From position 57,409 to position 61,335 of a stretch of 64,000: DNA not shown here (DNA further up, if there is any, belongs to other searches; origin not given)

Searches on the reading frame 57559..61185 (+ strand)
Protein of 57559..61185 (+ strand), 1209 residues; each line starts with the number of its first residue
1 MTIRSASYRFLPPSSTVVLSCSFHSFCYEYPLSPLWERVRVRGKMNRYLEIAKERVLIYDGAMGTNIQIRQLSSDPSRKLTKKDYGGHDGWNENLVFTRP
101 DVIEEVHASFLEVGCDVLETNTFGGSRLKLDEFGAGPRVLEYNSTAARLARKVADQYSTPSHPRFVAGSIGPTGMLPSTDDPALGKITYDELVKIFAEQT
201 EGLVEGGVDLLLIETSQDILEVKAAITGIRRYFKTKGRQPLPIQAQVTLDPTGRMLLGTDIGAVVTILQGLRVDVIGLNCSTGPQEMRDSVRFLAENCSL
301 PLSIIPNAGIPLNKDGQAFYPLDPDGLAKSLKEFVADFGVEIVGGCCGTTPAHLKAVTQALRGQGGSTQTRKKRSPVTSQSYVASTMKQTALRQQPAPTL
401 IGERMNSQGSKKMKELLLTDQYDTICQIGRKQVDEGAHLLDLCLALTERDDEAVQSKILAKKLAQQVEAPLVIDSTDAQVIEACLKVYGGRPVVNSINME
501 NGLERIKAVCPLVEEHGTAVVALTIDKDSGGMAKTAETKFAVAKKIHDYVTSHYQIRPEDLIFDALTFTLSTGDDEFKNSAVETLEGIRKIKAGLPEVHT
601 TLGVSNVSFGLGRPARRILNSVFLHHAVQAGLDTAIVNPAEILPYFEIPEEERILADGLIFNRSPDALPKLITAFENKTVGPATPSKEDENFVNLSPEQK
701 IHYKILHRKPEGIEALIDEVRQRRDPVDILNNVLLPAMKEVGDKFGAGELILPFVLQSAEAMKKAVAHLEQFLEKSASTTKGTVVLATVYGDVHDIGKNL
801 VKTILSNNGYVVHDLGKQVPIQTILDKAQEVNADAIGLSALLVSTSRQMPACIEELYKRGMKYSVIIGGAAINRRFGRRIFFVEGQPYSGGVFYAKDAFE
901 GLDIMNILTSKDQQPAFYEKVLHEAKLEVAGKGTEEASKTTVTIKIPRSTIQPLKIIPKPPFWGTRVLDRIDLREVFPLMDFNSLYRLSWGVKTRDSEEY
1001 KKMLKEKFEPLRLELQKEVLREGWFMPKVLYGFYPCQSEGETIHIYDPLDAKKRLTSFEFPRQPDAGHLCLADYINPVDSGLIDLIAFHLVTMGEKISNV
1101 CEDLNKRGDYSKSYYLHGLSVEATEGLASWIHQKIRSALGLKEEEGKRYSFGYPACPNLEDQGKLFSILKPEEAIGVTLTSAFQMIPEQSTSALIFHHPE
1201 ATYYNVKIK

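Call 64: search_protein_families(library=pfam, proteins=[window:57559-61185:+], max_evalue=0.0001)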
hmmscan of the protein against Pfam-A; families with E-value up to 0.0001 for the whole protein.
window:57559-61185:+ (1209 aa): 6 families
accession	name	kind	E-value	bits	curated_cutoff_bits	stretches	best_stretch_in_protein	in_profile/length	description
PF02574.22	S-methyl_trans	-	7.4e-77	259.4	22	1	57-361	1-283/283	Homocysteine S-methyltransferase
PF00809.28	Pterin_bind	-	1.2e-36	127.1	25.5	1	402-638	1-244/244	Pterin binding enzyme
PF02965.22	Met_synt_B12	-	1.5e-34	120.1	25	1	973-1206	2-257/273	Vitamin B12 dependent methionine synthase, activation domain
PF02607.22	B12-binding_2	-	1.4e-19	70.5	23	1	699-770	3-74/74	B12 binding domain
PF02310.24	B12-binding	-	5.2e-19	68.7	32.1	1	783-871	2-90/121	B12 binding domain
PF03599.22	CdhD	-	6.9e-05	22.2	24.8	0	429-525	60-151/387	CO dehydrogenase/acetyl-CoA synthase delta subunit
